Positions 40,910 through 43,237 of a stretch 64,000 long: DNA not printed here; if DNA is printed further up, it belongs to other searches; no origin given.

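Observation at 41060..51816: Candidate sterol/triterpenoid tailoring-and-export neighbourhood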

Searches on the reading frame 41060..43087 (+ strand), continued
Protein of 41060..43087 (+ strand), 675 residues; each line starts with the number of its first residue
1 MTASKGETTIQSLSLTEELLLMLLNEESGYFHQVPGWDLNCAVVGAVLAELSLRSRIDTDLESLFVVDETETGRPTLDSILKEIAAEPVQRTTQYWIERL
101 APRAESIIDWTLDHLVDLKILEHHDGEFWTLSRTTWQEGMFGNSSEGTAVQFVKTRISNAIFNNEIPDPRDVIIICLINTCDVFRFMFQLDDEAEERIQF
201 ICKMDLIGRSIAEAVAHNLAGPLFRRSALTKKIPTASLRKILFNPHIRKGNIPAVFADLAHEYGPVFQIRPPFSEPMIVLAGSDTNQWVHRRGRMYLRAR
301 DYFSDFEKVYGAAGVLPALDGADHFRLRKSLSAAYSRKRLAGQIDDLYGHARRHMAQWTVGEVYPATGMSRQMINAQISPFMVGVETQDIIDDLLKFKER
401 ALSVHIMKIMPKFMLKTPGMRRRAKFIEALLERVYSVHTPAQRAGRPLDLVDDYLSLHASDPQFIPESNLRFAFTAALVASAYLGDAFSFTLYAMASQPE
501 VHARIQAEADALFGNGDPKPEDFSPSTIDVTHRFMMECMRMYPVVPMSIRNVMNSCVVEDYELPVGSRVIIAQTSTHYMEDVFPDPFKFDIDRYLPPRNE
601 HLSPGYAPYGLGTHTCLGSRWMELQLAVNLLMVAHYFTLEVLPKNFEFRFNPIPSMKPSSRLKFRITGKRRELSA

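Call 97: find_encoding_contigs(protein=P0426, flank=10000, max_places=1)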
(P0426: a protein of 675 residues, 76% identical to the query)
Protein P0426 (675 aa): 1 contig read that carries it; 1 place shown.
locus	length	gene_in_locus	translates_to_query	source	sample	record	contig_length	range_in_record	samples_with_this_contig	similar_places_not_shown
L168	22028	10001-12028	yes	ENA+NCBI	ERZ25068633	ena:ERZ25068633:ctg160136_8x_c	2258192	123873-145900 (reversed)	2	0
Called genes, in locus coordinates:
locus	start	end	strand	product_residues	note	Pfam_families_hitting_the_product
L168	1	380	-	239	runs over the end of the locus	PF13183:Fer4_8 (faint), PF13534:Fer4_17 (faint), PF12838:Fer4_7, PF13187:Fer4_9 (weak)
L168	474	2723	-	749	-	PF00330:Aconitase, PF00694:Aconitase_C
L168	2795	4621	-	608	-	PF02629:CoA_binding (weak), PF00549:Ligase_CoA, PF00285:Citrate_synt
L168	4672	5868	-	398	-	PF08442:ATP-grasp_2, PF13549:ATP-grasp_5 (weak), PF24948:Citrate_synth_N, PF16114:Citrate_bind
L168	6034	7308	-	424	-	PF14341:PilX_N (weak)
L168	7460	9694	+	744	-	PF03971:IDH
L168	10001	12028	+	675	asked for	PF05719:GPP34, PF00067:p450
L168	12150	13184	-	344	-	PF02353:CMAS, PF01209:Ubie_methyltran, PF13489:Methyltransf_23, PF13847:Methyltransf_31, PF08241:Methyltransf_11, PF08242:Methyltransf_12, PF13649:Methyltransf_25, PF08498:Sterol_MT_C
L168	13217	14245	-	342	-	PF00355:Rieske, PF19298:KshA_C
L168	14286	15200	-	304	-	PF13505:OMP_b-brl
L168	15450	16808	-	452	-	PF01266:DAO (faint), PF01593:Amino_oxidase, PF13450:NAD_binding_8, PF13454:NAD_binding_9 (faint)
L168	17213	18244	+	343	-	PF02353:CMAS, PF13489:Methyltransf_23, PF01209:Ubie_methyltran (weak), PF13847:Methyltransf_31, PF08241:Methyltransf_11, PF08242:Methyltransf_12, PF13649:Methyltransf_25, PF08498:Sterol_MT_C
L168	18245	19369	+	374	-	PF01073:3Beta_HSD, PF01370:Epimerase, PF02719:Polysacc_synt_2, PF05368:NmrA (weak), PF13460:NAD_binding_10, PF16363:GDP_Man_Dehyd, PF07993:NAD_binding_4 (weak)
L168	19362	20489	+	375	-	PF00355:Rieske, PF13806:Rieske_2 (faint), PF19112:VanA_C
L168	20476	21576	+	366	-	PF01222:ERG4_ERG24, PF06966:DUF1295 (weak)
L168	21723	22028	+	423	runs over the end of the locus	PF00067:p450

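Call 108: predict_structure(alignment_id=A1)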
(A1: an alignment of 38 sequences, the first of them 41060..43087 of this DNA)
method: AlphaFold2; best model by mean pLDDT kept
length: 675 residues; sequences in the alignment: 38
mean_pLDDT: 58.9   pTM: 0.47
mean pLDDT of the five models: 58.9, 54.0, 52.2, 49.2, 39.4
residues with pLDDT >= 90: 6; 70-90: 271; 50-70: 124; < 50: 274
segments of 3 or more residues with pLDDT < 50: 1-11, 27-32, 125-127, 135-151, 222-229, 289-340, 378-443, 445-481, 540-550, 573-620, 648-658
pLDDT, mean of each block of 10 residues (from residue 1): 28 79 57 62 89 86 83 83 83 85 80 80 59 50 38 73 82 85 67 79 84 73 47 80 62 63 81 63 55 32 27 26 30 38 64 78 76 57 38 37 29 25 27 33 42 46 40 45 63 78 87 79 73 67 42 59 64 40 35 33 25 31 73 87 59 43 77 60
secondary structure, 60 per line:
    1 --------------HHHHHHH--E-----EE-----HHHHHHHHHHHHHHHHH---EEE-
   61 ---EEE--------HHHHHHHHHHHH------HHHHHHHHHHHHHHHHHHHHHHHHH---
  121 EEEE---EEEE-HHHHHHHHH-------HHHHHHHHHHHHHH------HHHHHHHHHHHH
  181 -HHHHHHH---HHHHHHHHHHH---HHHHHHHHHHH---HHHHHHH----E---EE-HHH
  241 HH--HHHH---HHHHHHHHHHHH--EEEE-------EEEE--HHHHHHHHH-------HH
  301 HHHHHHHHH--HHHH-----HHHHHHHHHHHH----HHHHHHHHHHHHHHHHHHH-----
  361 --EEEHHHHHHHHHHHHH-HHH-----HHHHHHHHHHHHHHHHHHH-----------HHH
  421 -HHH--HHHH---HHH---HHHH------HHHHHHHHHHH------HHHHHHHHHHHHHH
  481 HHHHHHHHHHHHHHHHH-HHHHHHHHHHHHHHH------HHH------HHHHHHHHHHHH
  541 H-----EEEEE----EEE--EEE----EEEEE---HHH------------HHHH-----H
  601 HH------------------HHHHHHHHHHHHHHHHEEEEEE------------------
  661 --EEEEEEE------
elements in order (helices of 4 or more, strands of 3 or more residues): H15-21 H37-53 E57-59 E64-66 H75-86 H93-117 E121-124 E128-131 H133-141 H149-162 H169-180 H182-188 H192-202 H206-216 H220-226 H238-242 H245-248 H252-263 E266-269 E277-280 H283-291 H299-309 H312-315 H321-332 H337-355 E363-365 H366-378 H388-406 H427-430 H440-443 H450-460 H467-497 H499-513 H529-541 E547-551 E556-558 E561-563 E568-572 H591-594 H621-636 E637-642 E663-669

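Call 110: fold_search(model_id=the predicted structure, library=pdb)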
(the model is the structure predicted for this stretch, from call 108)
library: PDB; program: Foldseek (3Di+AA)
matches with E <= 10: 1566; with E <= 0.001: 1170
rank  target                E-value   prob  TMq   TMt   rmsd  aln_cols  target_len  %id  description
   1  7wzm                  1.0e-10  1.00  0.44  0.62   8.1       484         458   19  Crystal structure of Cytochrome P450 184A1 from streptomyces avermitilis in complex with Oleic acid (released 2023-02-22)
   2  7wzl                  3.8e-10  1.00  0.43  0.60   8.5       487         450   19  Crystal structure of Cytochrome P450 184A1 from streptomyces avermitilis (released 2023-02-22)
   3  7snm_A                5.2e-10  1.00  0.45  0.64   8.5       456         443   20  Lanosterol-bound P450 domain of the CYP51-ferredoxin fusion protein from Methylococcus capsulatus (released 2022-10-05)
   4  7snm_C                6.8e-10  1.00  0.45  0.64   8.5       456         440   20  Lanosterol-bound P450 domain of the CYP51-ferredoxin fusion protein from Methylococcus capsulatus (released 2022-10-05)
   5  6k9s_A                1.3e-09  1.00  0.43  0.61   8.7       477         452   16  Structure of the Carbonylruthenium Mesoporphyrin IX-Reconstituted CYP102A1 Haem Domain with N-Abietoyl-L-Tryptophan (released 2020-03-18)
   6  7snm_D                1.3e-09  1.00  0.44  0.63   8.7       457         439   20  Lanosterol-bound P450 domain of the CYP51-ferredoxin fusion protein from Methylococcus capsulatus (released 2022-10-05)
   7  4hgh_A                1.5e-09  1.00  0.45  0.62   8.3       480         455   15  Crystal structure of P450 BM3 5F5 heme domain variant complexed with styrene (dataset I) (released 2013-05-01)
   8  6k9s_B                1.7e-09  1.00  0.44  0.62   9.9       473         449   15  Structure of the Carbonylruthenium Mesoporphyrin IX-Reconstituted CYP102A1 Haem Domain with N-Abietoyl-L-Tryptophan (released 2020-03-18)
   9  6mcw                  1.8e-09  1.00  0.44  0.62   8.4       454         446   20  Crystal structure of the P450 domain of the CYP51-ferredoxin fusion protein from Methylococcus capsulatus, complex with  (released 2019-07-10)
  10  5jqu_G                1.8e-09  1.00  0.44  0.62   8.4       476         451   16  Crystal structure of Cytochrome P450 BM3 heme domain G265F/T269V/L272W/L322I/F405M/A406S (WIVS-FM) variant with iron(I (released 2016-09-28)
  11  6h1t_D                2.0e-09  1.00  0.45  0.62   8.8       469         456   15  Structure of the BM3 heme domain in complex with clotrimazole (released 2019-02-20)
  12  7wy2_A                2.0e-09  1.00  0.44  0.61   8.6       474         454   15  Structure of the Oxomolybdenum Mesoporphyrin IX-Reconstituted CYP102A1 F87A Mutant Haem Domain with N-Enanthyl-L-Proly (released 2023-01-04)
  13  6h1l_B                2.5e-09  1.00  0.45  0.63   8.5       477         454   15  Structure of the BM3 heme domain in complex with tioconazole (released 2019-02-20)
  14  8dsg_C                2.5e-09  1.00  0.44  0.62   8.8       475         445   16  P411-PFA carbene transferase (released 2023-03-08)
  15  6h1o_A                2.5e-09  1.00  0.44  0.62   8.5       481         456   15  Structure of the BM3 heme domain in complex with voriconazole (released 2019-02-20)
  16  5jqu_C                2.6e-09  1.00  0.43  0.61   8.6       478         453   14  Crystal structure of Cytochrome P450 BM3 heme domain G265F/T269V/L272W/L322I/F405M/A406S (WIVS-FM) variant with iron(I (released 2016-09-28)
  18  7wdh_A                3.0e-09  1.00  0.44  0.62   8.5       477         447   15  Crystal structure of the P450 BM3 heme domain mutant F87A in complex with N-imidazolyl-hexanoyl-L-phenylalanine, pheno (released 2022-12-28)
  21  5jqv_A                3.7e-09  1.00  0.45  0.63   8.4       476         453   16  Crystal structure of Cytochrome P450 BM3 heme domain T269V/L272W/L322I/A406S (WIVS) variant with iron(III) deuteroporp (released 2016-09-28)
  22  7rl2                  3.7e-09  1.00  0.38  0.52   9.0       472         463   18  Crystal Structure of the Human Cytochrome P450 2C9*8 (CYP2C9*8) Genetic Variant in Complex with the Drug Losartan (released 2021-10-06)
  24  4kf0_A                4.3e-09  1.00  0.44  0.61   8.6       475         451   15  Structure of the A82F P450 BM3 heme domain (released 2013-07-10)
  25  3ekf_A                4.5e-09  1.00  0.44  0.63   7.8       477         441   14  Crystal structure of the A264Q heme domain of cytochrome P450 BM3 (released 2008-12-30)
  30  8hou_A                5.3e-09  1.00  0.44  0.62   8.5       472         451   15  Crystal structure of the P450 BM3 heme domain mutant F87A-T268V in complex with Im-N-C4-Phe-Phe (released 2023-12-13)
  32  7yjg_B                5.3e-09  1.00  0.44  0.62   9.2       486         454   15  Crystal structure of the P450 BM3 heme domain mutant F87A/T268V/A82C/L181M in complex with N-imidazolyl-pentanoyl-L-ph (released 2023-05-24)
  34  7y9k_A                5.6e-09  1.00  0.43  0.60   8.6       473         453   16  Crystal structure of P450 BM3-TMK from Bacillus megaterium (released 2023-06-28)
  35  7ydc_A                5.8e-09  1.00  0.45  0.63   8.2       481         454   16  Crystal structure of the P450 BM3 heme domain mutant F87L/T268V/V78C in complex with N-imidazolyl-pentanoyl-L-phenylal (released 2023-05-24)
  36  7wdg_A                5.8e-09  1.00  0.43  0.61   9.8       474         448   14  Crystal structure of the P450 BM3 heme domain mutant F87L in complex with N-imidazolyl-hexanoyl-L-phenylalanine, pheno (released 2022-12-28)
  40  2nnb_A                6.4e-09  1.00  0.43  0.61   7.8       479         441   14  The Q403K mutant heme domain of flavocytochrome P450 BM3 (released 2007-09-11)
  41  6vlt_D                6.4e-09  1.00  0.41  0.55   9.3       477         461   20  Crystal Structure of Human P450 2C9*2 Genetic Variant in Complex with Losartan (released 2020-09-30)
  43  4due_B                7.0e-09  1.00  0.43  0.61   8.8       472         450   16  cytochrome P450 BM3h-2G9C6 MRI sensor bound to serotonin (released 2012-06-13)
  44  8jc3_A                7.0e-09  1.00  0.43  0.60   8.5       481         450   15  Crystal structure of the P450 BM3 heme domain mutant F87A-T268V in complex with Pyd-N-C4-Phe and hydroxylamine (released 2023-12-27)
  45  8q2f_A                7.0e-09  1.00  0.44  0.61   8.5       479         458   17  Cytochrome P450 BM3 aMOx-A heme domain (released 2025-01-15)
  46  5jq2_B                7.0e-09  1.00  0.43  0.60   8.7       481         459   15  Crystal structure of the Ru(bpy)2PhenA functionalized P450 BM3 L407C heme domain mutant in complex with N-palmitoylgly (released 2016-10-12)
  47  5jqv_E                7.0e-09  1.00  0.42  0.59   8.9       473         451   15  Crystal structure of Cytochrome P450 BM3 heme domain T269V/L272W/L322I/A406S (WIVS) variant with iron(III) deuteroporp (released 2016-09-28)
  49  2ij3_A                7.3e-09  1.00  0.44  0.61   9.5       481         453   14  Structure of the A264H mutant of cytochrome P450 BM3 (released 2006-11-07)
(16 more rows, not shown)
